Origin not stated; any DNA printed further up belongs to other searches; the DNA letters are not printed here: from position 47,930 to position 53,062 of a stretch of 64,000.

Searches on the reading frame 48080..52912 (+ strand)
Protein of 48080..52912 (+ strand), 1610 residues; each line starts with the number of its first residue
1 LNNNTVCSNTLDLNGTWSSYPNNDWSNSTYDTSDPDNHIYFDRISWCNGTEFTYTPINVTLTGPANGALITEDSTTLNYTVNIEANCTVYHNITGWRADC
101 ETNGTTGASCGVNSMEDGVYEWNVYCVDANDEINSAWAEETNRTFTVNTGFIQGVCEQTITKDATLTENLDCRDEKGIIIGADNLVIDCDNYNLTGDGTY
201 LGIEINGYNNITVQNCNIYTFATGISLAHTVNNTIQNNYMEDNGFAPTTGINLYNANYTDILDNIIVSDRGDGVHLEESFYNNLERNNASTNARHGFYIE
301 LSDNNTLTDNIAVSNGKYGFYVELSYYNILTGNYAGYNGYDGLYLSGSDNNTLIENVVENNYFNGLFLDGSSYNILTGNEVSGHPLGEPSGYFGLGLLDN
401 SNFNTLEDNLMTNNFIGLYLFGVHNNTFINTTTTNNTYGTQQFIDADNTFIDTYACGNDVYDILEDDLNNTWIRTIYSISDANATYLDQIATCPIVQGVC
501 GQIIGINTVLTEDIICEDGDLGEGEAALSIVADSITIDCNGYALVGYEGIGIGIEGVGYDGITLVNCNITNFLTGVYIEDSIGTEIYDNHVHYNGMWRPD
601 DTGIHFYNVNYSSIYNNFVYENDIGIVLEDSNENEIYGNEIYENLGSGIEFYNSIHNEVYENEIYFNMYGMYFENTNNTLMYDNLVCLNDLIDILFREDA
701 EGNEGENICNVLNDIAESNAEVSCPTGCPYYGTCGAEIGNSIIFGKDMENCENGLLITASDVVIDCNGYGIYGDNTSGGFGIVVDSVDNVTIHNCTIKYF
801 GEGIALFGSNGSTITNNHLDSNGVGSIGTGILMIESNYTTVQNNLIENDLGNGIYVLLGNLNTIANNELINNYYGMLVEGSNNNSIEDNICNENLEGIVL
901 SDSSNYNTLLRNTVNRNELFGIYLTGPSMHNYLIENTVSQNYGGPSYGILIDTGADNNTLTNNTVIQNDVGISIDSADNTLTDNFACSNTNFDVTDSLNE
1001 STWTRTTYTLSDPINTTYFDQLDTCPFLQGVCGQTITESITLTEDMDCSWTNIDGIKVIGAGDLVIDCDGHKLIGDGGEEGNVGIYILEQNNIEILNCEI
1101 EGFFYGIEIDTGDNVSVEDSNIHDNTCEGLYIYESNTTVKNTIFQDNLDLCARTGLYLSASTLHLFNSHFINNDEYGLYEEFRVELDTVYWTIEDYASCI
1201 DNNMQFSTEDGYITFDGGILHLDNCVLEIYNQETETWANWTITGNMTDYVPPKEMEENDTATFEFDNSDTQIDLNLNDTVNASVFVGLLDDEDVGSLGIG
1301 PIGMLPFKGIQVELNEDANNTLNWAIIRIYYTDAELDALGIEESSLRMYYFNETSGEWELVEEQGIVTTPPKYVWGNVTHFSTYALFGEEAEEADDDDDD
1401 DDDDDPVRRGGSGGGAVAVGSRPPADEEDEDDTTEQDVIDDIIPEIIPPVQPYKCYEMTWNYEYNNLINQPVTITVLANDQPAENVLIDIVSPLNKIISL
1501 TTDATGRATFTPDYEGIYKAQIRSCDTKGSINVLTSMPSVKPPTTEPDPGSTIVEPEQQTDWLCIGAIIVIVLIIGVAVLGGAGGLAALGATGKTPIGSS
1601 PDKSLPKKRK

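Call 21: search_protein_families(library=pfam, proteins=[window:48080-52912:+], max_evalue=0.001)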
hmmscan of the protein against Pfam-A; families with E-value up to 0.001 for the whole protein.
window:48080-52912:+ (1610 aa): 2 families
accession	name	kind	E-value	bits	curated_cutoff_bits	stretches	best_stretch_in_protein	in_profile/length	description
PF13229.12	Beta_helix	-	1.2e-75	252.9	25.9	7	829-984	1-156/158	Right handed beta helix region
PF05048.19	NosD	-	1.1e-67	228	23.6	6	851-1010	38-193/212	Periplasmic copper-binding protein (NosD)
